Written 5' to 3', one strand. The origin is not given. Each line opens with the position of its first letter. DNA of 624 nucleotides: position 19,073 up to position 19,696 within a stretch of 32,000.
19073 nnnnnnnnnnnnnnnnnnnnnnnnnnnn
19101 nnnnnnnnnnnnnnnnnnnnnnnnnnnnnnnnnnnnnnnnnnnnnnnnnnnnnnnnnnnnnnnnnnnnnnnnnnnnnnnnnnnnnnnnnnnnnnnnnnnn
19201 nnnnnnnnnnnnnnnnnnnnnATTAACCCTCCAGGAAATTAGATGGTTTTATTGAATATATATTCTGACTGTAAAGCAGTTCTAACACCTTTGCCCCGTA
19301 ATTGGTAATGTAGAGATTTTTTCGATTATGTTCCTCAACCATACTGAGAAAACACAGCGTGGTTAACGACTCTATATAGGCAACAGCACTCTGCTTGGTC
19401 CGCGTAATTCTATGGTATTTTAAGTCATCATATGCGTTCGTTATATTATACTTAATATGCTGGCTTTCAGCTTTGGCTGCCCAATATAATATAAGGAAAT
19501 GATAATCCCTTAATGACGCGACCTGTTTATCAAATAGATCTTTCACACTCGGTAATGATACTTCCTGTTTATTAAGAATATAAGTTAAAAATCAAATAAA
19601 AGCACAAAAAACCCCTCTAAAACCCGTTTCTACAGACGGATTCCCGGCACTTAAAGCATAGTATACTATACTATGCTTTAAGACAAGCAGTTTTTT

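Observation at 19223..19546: Small wHTH-like protein translationally coupled to the tubulin-like GTPase (TubR-TubZ-like pair)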

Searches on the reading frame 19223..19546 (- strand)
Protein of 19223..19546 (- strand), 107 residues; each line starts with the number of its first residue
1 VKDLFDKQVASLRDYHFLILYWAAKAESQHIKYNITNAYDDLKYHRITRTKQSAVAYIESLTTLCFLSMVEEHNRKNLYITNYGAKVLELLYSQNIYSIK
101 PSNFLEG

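Call 3: search_protein_families(library=pfam, proteins=[window:19223-19546:-], max_evalue=1)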
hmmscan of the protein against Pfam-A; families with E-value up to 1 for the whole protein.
window:19223-19546:- (107 aa): 0 families

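Call 4: search_protein_families(library=ncbifam, proteins=[window:19223-19546:-], max_evalue=1)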
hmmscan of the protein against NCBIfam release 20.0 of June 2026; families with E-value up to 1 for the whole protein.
window:19223-19546:- (107 aa): 0 families

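Call 6: find_homologous_proteins(query=window:19223-19546:-, max_evalue=0.01)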
Query window:19223-19546:- (107 aa): 34 proteins with E <= 0.01 among 35 candidates.
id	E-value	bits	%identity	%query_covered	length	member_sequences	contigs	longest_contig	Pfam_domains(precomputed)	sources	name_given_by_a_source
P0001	2.6e-55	203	87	100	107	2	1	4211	-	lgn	-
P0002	1.6e-44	168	72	100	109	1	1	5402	-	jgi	-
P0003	4.7e-44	167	73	98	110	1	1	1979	-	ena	-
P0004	3.6e-42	161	68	100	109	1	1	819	-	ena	-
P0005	7.0e-42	160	70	99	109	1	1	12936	-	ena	-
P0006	3.1e-41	158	70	100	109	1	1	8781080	-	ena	-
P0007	7.3e-41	156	75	90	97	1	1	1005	-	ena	-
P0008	1.4e-39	152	64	99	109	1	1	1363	-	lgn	-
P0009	4.0e-38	148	66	100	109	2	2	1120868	-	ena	-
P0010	1.0e-37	146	64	99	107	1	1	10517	-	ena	-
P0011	1.4e-36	143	66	100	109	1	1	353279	-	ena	-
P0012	4.4e-36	141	62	100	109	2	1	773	-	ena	-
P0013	8.5e-35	137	61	100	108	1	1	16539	-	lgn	-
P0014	1.2e-34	137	60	100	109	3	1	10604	-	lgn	-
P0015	1.6e-34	136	62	100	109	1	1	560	-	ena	-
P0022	8.7e-33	130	57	100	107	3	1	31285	-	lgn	-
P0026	5.7e-31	125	56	100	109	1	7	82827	-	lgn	-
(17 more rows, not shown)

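Call 8: find_encoding_contigs(protein=P0006, flank=10000, max_places=3)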
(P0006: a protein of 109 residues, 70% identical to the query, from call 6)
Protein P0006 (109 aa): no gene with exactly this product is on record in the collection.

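Call 9: find_encoding_contigs(protein=P0009, flank=10000, max_places=2)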
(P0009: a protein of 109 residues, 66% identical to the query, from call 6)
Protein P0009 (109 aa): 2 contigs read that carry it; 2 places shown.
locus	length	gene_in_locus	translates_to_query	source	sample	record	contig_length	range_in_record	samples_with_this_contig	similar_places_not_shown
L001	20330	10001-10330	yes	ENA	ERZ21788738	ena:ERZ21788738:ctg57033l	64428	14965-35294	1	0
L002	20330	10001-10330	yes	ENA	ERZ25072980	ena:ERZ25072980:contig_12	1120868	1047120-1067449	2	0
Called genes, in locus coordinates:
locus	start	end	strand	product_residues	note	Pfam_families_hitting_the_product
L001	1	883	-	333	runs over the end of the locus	PF00905:Transpeptidase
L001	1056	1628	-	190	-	PF03717:PBP_dimer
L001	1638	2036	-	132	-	PF04999:FtsL (weak)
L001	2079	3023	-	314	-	PF01795:Methyltransf_5, PF13649:Methyltransf_25 (faint), PF13847:Methyltransf_31 (weak)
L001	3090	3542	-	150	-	PF02381:MraZ (weak)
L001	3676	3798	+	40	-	-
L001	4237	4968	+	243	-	PF00069:Pkinase, PF07714:PK_Tyr_Ser-Thr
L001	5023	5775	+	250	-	-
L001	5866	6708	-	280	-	PF04892:VanZ-LLP1 (weak), PF00027:cNMP_binding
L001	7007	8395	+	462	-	PF01225:Mur_ligase, PF08245:Mur_ligase_M, PF02875:Mur_ligase_C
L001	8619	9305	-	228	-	PF04298:Zn_peptidase_2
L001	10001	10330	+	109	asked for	-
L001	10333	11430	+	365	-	PF00091:Tubulin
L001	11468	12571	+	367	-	PF00072:Response_reg, PF00512:HisKA (weak), PF02518:HATPase_c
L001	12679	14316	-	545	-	PF01933:CofD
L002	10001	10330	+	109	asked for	-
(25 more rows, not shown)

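Call 10: find_encoding_contigs(protein=P0026, flank=10000, max_places=2)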
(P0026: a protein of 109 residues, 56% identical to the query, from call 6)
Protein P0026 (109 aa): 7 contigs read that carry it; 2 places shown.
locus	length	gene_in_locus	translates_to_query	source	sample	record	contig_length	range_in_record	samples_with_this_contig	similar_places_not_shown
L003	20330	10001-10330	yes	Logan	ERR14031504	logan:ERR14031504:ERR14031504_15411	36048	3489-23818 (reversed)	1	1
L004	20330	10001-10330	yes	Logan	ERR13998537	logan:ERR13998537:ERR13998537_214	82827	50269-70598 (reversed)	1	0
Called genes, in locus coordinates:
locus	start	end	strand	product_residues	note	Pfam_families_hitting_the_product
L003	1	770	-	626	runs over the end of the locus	PF00069:Pkinase, PF07714:PK_Tyr_Ser-Thr (faint), PF03781:FGE-sulfatase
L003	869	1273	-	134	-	-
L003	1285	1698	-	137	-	PF09685:MamF_MmsF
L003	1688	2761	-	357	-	PF21016:RlmN_N (weak), PF04055:Radical_SAM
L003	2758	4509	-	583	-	-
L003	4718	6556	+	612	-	PF02518:HATPase_c (weak), PF00204:DNA_gyraseB, PF01751:Toprim, PF00986:DNA_gyraseB_C (weak)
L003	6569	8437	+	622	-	PF22745:Nlig-Ia, PF01653:DNA_ligase_aden, PF03120:OB_DNA_ligase, PF14520:HHH_5 (weak)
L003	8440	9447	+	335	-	PF02899:Phage_int_SAM_1 (faint), PF00589:Phage_integrase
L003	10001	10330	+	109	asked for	-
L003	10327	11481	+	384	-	-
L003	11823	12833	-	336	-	PF01515:PTA_PTB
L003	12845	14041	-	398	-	PF00871:Acetate_kinase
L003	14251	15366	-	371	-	-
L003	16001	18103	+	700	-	PF03477:ATP-cone, PF13597:NRDD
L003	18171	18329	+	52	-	PF13597:NRDD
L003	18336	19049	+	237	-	PF13353:Fer4_12 (weak), PF04055:Radical_SAM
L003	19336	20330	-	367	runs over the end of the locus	PF13859:BNR_3, PF02012:BNR (faint), PF13088:BNR_2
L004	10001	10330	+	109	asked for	-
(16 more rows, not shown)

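Call 11: find_encoding_contigs(protein=P0022, flank=10000, max_places=2)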
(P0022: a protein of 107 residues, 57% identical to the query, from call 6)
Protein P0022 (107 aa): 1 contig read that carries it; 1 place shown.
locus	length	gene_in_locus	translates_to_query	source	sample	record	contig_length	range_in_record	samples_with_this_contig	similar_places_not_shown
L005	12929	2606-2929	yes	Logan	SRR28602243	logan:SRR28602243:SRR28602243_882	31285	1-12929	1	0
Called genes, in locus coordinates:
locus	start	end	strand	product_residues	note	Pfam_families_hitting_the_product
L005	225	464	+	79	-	PF01381:HTH_3 (weak)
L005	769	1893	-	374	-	PF00389:2-Hacid_dh, PF02826:2-Hacid_dh_C, PF11890:DUF3410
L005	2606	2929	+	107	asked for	-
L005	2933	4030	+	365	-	PF00091:Tubulin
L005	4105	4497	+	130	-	PF05099:TerB (faint)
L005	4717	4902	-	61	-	-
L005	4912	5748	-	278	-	PF27523:PSD (weak), PF02666:PS_Dcarbxylase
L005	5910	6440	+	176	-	-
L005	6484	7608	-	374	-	PF12704:MacB_PCD (weak)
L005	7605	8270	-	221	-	PF13555:AAA_29 (faint), PF00005:ABC_tran, PF02463:SMC_N (weak), PF13304:AAA_21 (weak)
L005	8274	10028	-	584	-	-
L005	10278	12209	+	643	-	PF07715:Plug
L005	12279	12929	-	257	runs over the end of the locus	-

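Call 14: search_solved_structures(query=A1, max_evalue=10, show_alignments=3)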
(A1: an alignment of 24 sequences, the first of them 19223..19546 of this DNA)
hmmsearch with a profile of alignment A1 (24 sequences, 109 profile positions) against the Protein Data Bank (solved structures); distinct sequences matched with E-value up to 10: 7.
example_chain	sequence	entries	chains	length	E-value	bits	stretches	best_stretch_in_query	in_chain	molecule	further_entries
4asn_A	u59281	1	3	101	0.00037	23.6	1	1-93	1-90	TUBR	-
9gb5_H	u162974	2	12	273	0.026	17.7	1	20-81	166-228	gp53 - Tail adaptor protein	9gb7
6vzf_A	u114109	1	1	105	0.23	14.7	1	68-100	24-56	Autophagy-related protein 11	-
8iwa_A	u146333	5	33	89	0.95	12.6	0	24-49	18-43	Uncharacterized protein UU089.1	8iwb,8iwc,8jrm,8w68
6k0s_A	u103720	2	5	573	1.1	12.4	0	9-41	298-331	Alpha-1,3-glucanase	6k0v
6k0q_A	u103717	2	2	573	1.1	12.4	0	9-41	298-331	Alpha-1,3-glucanase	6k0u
6k0m_A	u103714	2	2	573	1.1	12.4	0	9-41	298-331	Alpha-1,3-glucanase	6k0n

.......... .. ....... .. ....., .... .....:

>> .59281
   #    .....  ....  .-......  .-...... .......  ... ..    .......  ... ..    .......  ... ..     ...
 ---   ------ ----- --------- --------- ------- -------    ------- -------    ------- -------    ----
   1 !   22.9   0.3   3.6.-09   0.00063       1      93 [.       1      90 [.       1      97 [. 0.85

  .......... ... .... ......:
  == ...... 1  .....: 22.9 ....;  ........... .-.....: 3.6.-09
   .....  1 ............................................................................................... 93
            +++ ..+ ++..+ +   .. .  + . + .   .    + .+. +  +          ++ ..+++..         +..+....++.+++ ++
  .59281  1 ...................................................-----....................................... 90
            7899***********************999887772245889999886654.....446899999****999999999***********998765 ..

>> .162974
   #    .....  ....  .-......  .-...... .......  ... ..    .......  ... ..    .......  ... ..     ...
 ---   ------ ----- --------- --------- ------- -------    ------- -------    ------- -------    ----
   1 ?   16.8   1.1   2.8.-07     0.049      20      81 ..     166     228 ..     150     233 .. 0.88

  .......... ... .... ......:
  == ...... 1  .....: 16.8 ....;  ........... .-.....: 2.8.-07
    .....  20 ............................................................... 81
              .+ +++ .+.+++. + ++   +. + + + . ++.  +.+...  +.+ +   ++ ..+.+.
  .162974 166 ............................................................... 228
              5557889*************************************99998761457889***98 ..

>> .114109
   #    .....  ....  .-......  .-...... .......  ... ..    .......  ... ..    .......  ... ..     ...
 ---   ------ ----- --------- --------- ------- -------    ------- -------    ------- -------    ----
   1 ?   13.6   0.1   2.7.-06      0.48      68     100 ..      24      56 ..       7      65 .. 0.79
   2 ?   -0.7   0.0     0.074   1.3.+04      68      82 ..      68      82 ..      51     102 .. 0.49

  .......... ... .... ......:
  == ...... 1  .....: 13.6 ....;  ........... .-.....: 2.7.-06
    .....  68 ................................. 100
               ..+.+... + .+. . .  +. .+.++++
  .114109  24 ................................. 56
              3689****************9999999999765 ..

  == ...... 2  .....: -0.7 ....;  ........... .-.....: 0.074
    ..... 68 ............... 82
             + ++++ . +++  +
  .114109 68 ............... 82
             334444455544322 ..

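Call 23: predict_structure(alignment_id=A1)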
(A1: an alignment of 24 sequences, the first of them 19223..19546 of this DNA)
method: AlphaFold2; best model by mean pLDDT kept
length: 107 residues; sequences in the alignment: 24
mean_pLDDT: 95.7   pTM: 0.89
mean pLDDT of the five models: 95.7, 95.2, 95.1, 95.0, 94.2
residues with pLDDT >= 90: 99; 70-90: 8; 50-70: 0; < 50: 0
segments of 3 or more residues with pLDDT < 50: none
pLDDT, mean of each block of 10 residues (from residue 1): 90 97 98 98 97 98 98 94 97 92 93
secondary structure, 60 per line:
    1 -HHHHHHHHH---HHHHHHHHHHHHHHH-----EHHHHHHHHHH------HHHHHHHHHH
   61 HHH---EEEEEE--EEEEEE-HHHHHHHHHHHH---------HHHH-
elements in order: H2-10 H14-28 H35-44 H51-63 E67-72 E75-80 H82-93 H103-106

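Call 27: fold_search(model_id=the predicted structure, library=pdb)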
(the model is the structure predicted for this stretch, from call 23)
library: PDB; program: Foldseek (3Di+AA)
matches with E <= 10: 1322; with E <= 0.001: 0
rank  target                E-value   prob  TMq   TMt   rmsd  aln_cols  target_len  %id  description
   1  3gfj                  1.4e-03  1.00  0.61  0.48   4.5       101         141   12  Crystal structure of the ST1710 mutant (R89A) protein (released 2009-08-25)
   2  4asn_A                1.5e-03  1.00  0.68  0.80   2.6        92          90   17  TubR from Bacillus megaterium pBM400 (released 2012-10-03)
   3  2yr2_A                1.6e-03  1.00  0.62  0.48   4.6       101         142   12  Crystal Structure of the Hypothetical regulator from Sulfolobus tokodaii (released 2007-10-02)
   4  3gfl                  1.7e-03  1.00  0.61  0.47   4.6       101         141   12  Crystal structure of the ST1710 mutant (R90A) protein (released 2009-08-25)
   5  2gxg                  1.8e-03  1.00  0.60  0.47   4.6       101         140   12  Crystal structure of EmrR homolog from hyperthermophilic archaea Sulfolobus tokodaii strain7 (released 2007-03-20)
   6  3gfm                  2.2e-03  1.00  0.60  0.47   4.6       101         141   12  Crystal structure of the ST1710 mutant (K91A) protein (released 2009-08-25)
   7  1tbx_B                3.0e-03  1.00  0.52  0.60   4.0        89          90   10  Crystal structure of SSV1 F-93 (released 2004-07-13)
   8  2qvo                  3.2e-03  1.00  0.63  0.75   2.8        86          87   12  Crystal structure of AF1382 from Archaeoglobus fulgidus (released 2007-09-04)
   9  3eco_A                3.2e-03  1.00  0.65  0.53   6.1        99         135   15  Crystal structure of MepR, a transcription regulator of the Staphylococcus aureus multidrug efflux pump MepA (released 2009-02-10)
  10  3gfi_A                3.2e-03  1.00  0.52  0.41   5.4       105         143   13  Crystal structure of ST1710 complexed with its promoter DNA (released 2009-08-25)
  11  3o3k                  3.7e-03  1.00  0.63  0.73   2.8        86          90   12  Crystal structure of AF1382 from Archaeoglobus fulgidus (released 2010-08-04)
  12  3ov8                  4.2e-03  1.00  0.63  0.73   6.2        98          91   11  Crystal structure of AF1382 from Archaeoglobus fulgidus, High resolution (released 2011-11-16)
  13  2yr2_B                4.2e-03  1.00  0.62  0.48   4.6       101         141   12  Crystal Structure of the Hypothetical regulator from Sulfolobus tokodaii (released 2007-10-02)
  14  7dvt                  4.5e-03  0.99  0.47  0.37   9.2       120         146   16  Crystal structure of heme sensor protein PefR in complex with heme and carbon monoxide (released 2021-09-29)
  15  6fai_l                4.8e-03  1.00  0.65  0.26   2.8        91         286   18  Structure of a eukaryotic cytoplasmic pre-40S ribosomal subunit (released 2018-02-28)
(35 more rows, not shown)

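Call 53: search_protein_representatives(alignment_id=A1)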
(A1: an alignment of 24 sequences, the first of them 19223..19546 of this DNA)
Query: 24 sequences, 109 profile positions. Proteins with E-value up to 0.001 (for the whole library): 14; up to 1e-10: 13; up to 1e-30: 8. The best 14 are listed.
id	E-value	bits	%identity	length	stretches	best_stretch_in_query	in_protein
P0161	9.2e-88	305.6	-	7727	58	25-51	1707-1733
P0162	2.2e-43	162.8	-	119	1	3-107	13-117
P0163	1.5e-41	156.9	-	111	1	3-109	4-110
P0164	2.7e-39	149.6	-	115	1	2-108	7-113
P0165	1.2e-38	147.5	-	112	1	3-106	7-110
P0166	2.6e-38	146.4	-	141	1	2-107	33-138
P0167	3.5e-37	142.8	-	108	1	2-108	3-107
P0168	2.7e-33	130.3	-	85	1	25-107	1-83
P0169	3.7e-25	104.1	-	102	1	1-71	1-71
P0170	7.6e-19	83.8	-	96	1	2-62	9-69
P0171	5.1e-17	77.9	-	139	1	1-51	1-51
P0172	1.3e-13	66.9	-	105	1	55-107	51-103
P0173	6.3e-12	61.5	-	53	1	55-106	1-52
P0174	9.3e-04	35.3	-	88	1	69-108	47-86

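Call 74: search_protein_families(library=padloc, proteins=[window:19223-19546:-], max_evalue=0.01)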
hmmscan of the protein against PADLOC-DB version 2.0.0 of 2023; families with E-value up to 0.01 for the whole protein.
window:19223-19546:- (107 aa): 0 families

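Call 75: search_protein_families(library=phrogs, proteins=[window:19223-19546:-], max_evalue=0.01)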
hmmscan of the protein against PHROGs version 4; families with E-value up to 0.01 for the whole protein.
window:19223-19546:- (107 aa): 0 families
